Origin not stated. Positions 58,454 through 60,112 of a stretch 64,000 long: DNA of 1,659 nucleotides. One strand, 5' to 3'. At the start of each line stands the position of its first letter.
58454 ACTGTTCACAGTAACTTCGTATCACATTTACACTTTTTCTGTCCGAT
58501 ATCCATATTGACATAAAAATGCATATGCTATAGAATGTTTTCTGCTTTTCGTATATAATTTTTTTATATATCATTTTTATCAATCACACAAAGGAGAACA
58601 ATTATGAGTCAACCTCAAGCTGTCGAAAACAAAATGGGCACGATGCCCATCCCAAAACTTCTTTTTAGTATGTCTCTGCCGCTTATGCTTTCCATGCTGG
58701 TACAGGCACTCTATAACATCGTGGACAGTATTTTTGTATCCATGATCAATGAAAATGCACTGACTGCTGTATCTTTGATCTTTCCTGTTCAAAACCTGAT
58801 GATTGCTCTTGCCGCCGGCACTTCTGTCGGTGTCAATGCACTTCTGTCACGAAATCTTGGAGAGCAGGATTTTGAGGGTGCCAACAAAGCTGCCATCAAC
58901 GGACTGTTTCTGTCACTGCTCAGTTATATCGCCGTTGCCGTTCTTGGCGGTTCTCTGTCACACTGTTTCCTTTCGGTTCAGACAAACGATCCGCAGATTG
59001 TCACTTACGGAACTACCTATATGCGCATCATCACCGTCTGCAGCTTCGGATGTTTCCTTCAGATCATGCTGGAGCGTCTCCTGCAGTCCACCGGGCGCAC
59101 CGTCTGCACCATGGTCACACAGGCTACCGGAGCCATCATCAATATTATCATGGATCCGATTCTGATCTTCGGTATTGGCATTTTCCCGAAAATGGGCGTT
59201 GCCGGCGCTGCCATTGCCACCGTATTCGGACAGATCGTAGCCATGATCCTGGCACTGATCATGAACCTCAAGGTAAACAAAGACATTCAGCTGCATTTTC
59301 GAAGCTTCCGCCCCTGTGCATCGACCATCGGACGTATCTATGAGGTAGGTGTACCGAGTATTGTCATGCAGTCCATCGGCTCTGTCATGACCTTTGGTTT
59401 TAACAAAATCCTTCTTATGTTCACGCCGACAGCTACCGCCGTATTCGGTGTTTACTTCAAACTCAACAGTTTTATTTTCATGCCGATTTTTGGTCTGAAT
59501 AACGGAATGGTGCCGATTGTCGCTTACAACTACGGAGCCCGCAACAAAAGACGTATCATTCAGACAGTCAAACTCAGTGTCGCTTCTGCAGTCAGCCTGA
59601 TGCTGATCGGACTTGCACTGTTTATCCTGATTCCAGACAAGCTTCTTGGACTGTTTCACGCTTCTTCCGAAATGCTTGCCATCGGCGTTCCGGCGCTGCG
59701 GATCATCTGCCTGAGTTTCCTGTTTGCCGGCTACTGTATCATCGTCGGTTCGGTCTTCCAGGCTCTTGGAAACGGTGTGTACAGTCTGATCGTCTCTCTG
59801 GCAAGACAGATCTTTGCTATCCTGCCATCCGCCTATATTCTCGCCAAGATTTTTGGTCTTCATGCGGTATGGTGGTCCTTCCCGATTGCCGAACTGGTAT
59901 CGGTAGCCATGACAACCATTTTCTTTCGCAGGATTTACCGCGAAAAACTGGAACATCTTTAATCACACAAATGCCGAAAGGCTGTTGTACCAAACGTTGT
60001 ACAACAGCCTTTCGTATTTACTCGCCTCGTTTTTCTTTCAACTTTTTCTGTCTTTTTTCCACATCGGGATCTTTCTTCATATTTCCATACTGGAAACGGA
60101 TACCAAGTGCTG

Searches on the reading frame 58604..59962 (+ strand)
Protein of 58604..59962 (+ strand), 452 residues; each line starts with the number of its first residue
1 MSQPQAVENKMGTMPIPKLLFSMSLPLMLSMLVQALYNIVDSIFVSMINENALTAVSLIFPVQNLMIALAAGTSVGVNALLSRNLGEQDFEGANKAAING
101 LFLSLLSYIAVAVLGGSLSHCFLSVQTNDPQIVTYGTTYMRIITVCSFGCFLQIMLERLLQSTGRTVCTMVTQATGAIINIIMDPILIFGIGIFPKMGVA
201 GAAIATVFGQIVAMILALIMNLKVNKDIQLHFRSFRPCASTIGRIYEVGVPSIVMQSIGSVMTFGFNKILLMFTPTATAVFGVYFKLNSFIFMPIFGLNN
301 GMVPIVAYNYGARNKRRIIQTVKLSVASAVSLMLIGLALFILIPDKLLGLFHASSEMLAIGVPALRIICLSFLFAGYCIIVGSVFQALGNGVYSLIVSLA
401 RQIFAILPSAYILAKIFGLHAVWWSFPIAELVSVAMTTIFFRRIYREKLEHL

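Call 20: find_encoding_contigs(protein=window:58604-59962:+, flank=2500, max_places=10)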
Protein window:58604-59962:+ (452 aa): 1 contig read that carries it; 1 place shown.
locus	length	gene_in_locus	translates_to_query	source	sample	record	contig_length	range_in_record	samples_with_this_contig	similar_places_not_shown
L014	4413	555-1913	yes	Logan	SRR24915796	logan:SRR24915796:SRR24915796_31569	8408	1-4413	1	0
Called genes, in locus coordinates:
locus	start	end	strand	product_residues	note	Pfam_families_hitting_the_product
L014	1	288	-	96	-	?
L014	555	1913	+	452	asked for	PF01554:MatE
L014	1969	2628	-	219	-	-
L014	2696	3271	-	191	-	PF00583:Acetyltransf_1, PF13508:Acetyltransf_7 (weak)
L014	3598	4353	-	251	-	-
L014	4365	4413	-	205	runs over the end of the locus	PF08876:DUF1836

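Call 30: find_homologous_proteins(query=window:58604-59962:+, max_evalue=1e-100)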
Query window:58604-59962:+ (452 aa): 7997 proteins with E <= 1e-100 among 8000 candidates; the best 120 are listed.
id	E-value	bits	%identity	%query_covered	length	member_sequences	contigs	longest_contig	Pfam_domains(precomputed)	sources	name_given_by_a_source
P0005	9.8e-278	939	97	100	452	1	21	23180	PF01554.24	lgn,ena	-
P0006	3.4e-277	937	97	100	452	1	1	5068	PF01554.24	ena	-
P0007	3.8e-277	937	97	100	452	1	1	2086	PF01554.24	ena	-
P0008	3.8e-277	937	97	100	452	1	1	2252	PF01554.24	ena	-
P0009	6.1e-276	933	97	100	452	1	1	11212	PF01554.24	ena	-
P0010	6.7e-271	917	95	100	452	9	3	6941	PF01554.24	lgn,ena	-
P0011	3.0e-269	911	95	100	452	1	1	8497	PF01554.24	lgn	-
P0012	4.1e-268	908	94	100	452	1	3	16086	PF01554.24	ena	-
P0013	7.5e-268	907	94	100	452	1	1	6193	PF01554.24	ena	-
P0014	1.1e-267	906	94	100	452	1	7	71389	PF01554.24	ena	-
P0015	1.9e-267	905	94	100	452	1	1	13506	PF01554.24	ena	-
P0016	3.8e-265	898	93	100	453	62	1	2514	PF01554.24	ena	-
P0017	4.8e-226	769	79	100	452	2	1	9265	PF01554.24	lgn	-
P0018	1.0e-222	758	77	100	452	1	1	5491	PF01554.24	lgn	-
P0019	1.7e-222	757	77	100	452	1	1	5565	PF01554.24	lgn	-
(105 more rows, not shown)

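Call 31: find_encoding_contigs(protein=P0014, flank=10000, max_places=7)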
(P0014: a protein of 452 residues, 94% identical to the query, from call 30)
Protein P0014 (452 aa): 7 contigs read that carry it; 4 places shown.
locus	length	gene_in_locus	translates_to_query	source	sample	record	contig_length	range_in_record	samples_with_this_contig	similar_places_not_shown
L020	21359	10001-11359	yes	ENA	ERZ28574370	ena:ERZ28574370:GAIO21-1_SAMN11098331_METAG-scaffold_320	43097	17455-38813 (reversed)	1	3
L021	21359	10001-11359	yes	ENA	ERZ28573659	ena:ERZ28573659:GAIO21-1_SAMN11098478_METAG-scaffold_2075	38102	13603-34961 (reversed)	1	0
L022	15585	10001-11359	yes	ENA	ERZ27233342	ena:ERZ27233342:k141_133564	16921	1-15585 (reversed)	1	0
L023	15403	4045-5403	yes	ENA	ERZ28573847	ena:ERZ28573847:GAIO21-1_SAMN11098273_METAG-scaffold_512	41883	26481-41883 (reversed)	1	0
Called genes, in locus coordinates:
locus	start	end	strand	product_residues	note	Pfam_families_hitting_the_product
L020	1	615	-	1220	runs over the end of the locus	PF00270:DEAD (weak), PF00580:UvrD-helicase, PF13245:AAA_19, PF13538:UvrD_C_2 (faint), PF13361:UvrD_C, PF12705:PDDEXK_1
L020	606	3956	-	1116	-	PF21445:ADDB_N, PF12705:PDDEXK_1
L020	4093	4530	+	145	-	-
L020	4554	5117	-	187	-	PF02417:Chromate_transp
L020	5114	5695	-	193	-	PF02417:Chromate_transp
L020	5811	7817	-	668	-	PF00795:CN_hydrolase, PF02540:NAD_synthase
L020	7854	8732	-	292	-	PF01430:HSP33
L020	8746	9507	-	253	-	PF05401:NodS, PF13489:Methyltransf_23, PF13847:Methyltransf_31, PF08241:Methyltransf_11, PF08242:Methyltransf_12, PF13649:Methyltransf_25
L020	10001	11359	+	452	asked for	PF01554:MatE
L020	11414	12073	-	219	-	-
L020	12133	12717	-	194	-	PF00583:Acetyltransf_1 (weak)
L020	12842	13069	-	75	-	-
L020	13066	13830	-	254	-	PF03979:Sigma70_r1_1 (weak)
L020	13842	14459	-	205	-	PF08876:DUF1836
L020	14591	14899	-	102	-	PF01371:Trp_repressor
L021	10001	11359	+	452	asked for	PF01554:MatE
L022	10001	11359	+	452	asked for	PF01554:MatE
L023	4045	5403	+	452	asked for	PF01554:MatE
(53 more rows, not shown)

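Call 32: find_encoding_contigs(protein=P0005, flank=10000, max_places=10)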
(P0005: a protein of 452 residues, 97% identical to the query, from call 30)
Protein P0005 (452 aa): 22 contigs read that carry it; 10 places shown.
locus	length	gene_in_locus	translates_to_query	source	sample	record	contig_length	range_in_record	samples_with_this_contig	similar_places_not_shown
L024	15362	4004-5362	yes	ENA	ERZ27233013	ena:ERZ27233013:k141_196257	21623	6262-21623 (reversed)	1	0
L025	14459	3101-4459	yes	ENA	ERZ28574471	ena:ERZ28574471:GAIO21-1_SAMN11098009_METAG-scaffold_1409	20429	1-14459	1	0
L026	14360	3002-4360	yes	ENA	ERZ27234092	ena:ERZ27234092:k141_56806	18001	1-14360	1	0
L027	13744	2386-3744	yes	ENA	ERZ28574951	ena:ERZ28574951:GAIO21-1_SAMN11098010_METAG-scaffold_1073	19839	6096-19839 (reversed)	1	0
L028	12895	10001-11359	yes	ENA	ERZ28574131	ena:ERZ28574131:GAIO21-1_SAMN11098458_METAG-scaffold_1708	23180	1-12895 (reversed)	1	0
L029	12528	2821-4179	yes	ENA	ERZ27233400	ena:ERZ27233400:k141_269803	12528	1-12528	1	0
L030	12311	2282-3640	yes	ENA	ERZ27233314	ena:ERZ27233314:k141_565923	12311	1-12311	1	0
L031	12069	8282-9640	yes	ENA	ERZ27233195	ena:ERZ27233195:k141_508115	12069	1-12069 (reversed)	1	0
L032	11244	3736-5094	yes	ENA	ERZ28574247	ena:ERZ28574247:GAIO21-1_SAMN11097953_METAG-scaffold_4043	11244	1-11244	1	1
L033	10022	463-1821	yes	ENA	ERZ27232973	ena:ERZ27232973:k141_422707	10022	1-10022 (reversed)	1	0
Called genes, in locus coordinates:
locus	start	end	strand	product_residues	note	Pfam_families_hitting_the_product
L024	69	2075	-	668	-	PF00795:CN_hydrolase, PF02540:NAD_synthase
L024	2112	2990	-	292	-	PF01430:HSP33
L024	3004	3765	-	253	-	PF05401:NodS, PF13489:Methyltransf_23, PF13847:Methyltransf_31, PF08241:Methyltransf_11, PF08242:Methyltransf_12, PF13649:Methyltransf_25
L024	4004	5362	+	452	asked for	PF01554:MatE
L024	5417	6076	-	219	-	-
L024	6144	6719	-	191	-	PF00583:Acetyltransf_1, PF13508:Acetyltransf_7 (weak)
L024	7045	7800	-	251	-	-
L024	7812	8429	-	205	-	PF08876:DUF1836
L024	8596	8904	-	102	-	PF01371:Trp_repressor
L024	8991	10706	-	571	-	PF04473:DUF553 (weak), PF01841:Transglut_core, PF09479:Flg_new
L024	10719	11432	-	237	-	PF02811:PHP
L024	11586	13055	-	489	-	PF00370:FGGY_N, PF02782:FGGY_C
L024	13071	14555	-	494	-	PF02952:Fucose_iso_C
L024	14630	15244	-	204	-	PF16161:DUF4867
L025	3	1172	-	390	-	?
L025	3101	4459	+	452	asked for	PF01554:MatE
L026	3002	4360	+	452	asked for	PF01554:MatE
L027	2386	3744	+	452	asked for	PF01554:MatE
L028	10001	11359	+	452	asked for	PF01554:MatE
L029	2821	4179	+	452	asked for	PF01554:MatE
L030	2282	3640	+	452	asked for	PF01554:MatE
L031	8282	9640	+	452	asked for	PF01554:MatE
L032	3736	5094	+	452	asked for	PF01554:MatE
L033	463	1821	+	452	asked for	PF01554:MatE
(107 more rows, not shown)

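Call 87: find_encoding_contigs(protein=P0010, flank=1500, max_places=5)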
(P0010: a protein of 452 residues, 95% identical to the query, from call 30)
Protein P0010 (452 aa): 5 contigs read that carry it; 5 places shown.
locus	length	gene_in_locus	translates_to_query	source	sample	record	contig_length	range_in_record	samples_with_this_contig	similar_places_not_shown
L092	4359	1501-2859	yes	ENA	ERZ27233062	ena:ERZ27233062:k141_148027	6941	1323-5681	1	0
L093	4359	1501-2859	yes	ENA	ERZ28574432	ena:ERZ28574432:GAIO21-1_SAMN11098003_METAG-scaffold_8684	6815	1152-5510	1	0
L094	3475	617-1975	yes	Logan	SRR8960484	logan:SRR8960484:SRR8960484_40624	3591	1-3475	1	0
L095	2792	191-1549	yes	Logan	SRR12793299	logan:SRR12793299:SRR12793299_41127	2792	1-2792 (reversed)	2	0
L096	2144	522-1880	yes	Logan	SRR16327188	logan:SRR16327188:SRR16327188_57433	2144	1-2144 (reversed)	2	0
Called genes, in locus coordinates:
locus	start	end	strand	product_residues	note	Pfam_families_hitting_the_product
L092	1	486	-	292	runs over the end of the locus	PF01430:HSP33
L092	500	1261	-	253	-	PF05401:NodS, PF13489:Methyltransf_23, PF13847:Methyltransf_31, PF08241:Methyltransf_11, PF08242:Methyltransf_12, PF13649:Methyltransf_25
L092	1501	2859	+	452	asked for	PF01554:MatE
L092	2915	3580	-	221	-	-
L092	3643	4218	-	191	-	PF00583:Acetyltransf_1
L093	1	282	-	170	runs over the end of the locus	PF01430:HSP33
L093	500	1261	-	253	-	PF05401:NodS, PF13489:Methyltransf_23, PF13847:Methyltransf_31, PF08241:Methyltransf_11, PF08242:Methyltransf_12, PF13649:Methyltransf_25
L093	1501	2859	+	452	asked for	PF01554:MatE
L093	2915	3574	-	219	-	-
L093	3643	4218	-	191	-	PF00583:Acetyltransf_1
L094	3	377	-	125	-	?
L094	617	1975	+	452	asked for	PF01554:MatE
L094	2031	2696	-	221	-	-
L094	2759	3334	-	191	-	PF00583:Acetyltransf_1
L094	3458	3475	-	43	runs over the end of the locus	?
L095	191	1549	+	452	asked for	PF01554:MatE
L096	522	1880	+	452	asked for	PF01554:MatE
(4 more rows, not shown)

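Call 88: find_encoding_contigs(protein=P0011, flank=1500, max_places=5)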
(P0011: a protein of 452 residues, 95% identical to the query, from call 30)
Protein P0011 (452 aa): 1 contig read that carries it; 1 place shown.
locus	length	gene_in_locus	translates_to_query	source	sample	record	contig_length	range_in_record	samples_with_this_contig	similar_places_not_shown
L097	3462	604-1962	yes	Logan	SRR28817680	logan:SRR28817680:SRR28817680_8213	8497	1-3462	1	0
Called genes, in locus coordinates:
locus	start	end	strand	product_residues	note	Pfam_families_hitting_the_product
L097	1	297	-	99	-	?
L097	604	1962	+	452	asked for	PF01554:MatE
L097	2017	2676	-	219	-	-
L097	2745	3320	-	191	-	PF00583:Acetyltransf_1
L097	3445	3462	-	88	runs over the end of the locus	-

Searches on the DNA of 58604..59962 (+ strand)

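Call 84: search_rna_families(source=L020, start=9480, end=10020, threshold=evalue, max_evalue=0.1)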
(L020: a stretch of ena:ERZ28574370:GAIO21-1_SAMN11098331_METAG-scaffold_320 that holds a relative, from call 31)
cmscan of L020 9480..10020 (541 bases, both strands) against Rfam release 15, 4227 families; matches with E-value up to 0.1: 1.
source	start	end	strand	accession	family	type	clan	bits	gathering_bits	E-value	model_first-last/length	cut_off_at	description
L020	9741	9904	+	RF01699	Clostridiales-1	Gene; sRNA;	-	127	48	9.6e-31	1-166/166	no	Clostridiales-1 RNA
